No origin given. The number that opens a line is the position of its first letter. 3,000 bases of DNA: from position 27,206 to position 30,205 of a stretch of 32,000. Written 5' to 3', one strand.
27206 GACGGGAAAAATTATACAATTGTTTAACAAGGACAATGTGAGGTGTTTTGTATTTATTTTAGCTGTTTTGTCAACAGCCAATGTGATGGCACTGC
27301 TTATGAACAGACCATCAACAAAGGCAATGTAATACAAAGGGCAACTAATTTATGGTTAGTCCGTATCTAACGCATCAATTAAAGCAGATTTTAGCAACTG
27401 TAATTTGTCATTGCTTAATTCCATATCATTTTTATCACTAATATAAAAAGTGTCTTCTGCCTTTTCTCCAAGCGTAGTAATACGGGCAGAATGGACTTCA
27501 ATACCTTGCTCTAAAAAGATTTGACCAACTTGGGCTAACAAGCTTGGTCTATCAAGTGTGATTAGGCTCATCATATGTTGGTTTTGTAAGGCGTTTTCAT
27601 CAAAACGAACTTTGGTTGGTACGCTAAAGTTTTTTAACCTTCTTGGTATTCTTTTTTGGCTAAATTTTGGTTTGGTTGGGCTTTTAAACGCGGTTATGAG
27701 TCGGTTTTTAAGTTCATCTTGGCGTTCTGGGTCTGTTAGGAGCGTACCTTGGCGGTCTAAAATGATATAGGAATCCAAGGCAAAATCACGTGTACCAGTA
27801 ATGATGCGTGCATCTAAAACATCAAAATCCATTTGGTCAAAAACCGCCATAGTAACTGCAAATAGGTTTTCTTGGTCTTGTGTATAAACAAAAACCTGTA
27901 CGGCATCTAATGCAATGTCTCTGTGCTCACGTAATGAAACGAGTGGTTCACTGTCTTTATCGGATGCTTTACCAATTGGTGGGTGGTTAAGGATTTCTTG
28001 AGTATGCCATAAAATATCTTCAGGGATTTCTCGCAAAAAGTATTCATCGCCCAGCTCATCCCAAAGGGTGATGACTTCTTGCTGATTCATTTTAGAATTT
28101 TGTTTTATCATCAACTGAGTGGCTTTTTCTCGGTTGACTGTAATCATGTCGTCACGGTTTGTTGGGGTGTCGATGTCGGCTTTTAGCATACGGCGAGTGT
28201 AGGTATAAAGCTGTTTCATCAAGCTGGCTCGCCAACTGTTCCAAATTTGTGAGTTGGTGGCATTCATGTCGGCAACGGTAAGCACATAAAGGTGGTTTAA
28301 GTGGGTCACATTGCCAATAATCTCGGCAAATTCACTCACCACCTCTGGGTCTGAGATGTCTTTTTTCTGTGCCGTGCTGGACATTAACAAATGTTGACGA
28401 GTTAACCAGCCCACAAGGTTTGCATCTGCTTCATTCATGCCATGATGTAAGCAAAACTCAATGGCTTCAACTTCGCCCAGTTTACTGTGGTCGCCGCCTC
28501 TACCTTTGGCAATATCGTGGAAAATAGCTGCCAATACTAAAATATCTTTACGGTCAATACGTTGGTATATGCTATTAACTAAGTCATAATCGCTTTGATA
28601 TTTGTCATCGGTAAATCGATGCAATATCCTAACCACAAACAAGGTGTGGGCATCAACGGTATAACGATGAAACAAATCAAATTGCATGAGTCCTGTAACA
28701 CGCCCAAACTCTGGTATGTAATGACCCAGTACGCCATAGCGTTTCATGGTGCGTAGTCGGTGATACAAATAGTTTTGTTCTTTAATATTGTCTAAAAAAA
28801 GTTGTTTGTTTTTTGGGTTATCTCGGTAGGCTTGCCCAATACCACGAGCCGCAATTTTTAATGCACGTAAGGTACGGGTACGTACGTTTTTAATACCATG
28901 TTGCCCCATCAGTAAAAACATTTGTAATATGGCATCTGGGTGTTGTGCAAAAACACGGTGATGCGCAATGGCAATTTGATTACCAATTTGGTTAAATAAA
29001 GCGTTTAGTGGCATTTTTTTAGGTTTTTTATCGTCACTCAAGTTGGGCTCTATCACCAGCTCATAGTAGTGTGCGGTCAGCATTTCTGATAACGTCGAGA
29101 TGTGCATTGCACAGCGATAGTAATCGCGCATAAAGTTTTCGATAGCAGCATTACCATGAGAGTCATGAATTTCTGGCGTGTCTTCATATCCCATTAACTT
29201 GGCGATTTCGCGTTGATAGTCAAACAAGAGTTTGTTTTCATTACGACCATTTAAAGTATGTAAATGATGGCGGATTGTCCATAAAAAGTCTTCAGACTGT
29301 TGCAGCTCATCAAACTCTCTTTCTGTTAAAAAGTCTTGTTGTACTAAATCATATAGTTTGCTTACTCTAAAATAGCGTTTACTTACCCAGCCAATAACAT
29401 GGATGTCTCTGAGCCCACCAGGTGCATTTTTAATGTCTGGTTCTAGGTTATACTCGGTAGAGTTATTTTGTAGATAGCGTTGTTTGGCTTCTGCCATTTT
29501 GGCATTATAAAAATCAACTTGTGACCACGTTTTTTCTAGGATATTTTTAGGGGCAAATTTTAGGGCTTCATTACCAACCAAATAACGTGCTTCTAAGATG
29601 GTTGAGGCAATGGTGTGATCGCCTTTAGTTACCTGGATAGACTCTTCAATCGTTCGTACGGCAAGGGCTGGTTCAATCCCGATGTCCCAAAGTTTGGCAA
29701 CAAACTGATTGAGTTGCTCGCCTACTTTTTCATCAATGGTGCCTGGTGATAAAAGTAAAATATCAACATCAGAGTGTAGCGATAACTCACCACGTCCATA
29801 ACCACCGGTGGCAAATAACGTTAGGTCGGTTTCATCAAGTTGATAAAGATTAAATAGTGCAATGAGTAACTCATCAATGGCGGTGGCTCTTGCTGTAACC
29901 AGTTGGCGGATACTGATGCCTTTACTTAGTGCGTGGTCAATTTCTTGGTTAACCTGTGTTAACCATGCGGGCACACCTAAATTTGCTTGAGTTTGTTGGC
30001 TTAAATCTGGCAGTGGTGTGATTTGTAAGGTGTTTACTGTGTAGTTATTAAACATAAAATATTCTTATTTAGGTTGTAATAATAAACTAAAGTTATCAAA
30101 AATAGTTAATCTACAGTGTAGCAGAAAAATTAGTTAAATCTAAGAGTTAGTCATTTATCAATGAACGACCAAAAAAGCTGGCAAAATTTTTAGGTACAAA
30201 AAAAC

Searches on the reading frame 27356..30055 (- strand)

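Call 71: search_protein_families(library=pfam, proteins=[window:27356-30055:-], max_evalue=0.1)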
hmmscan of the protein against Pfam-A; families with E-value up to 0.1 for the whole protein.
window:27356-30055:- (899 aa): 6 families
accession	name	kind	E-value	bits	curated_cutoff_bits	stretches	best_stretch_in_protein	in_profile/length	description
PF08335.16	GlnD_UR_UTase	-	2.5e-46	157.6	21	1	182-326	2-140/141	GlnD PII-uridylyltransferase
PF01966.28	HD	-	3.2e-07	31.1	22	1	468-562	2-92/116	HD domain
PF01909.29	NTP_transf_2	-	0.00013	22.8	21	1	75-139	13-79/93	Nucleotidyltransferase domain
PF03445.19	DUF294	-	0.00086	19.6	21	1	34-124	2-100/138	Putative nucleotidyltransferase DUF294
PF01842.31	ACT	-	0.00098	19.3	27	1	834-878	8-54/66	ACT domain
PF22754.3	bHLH-TF_ACT-like_plant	-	0.0027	18.4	27.6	0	832-877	16-60/75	Plant bHLH transcription factor, ACT-like domain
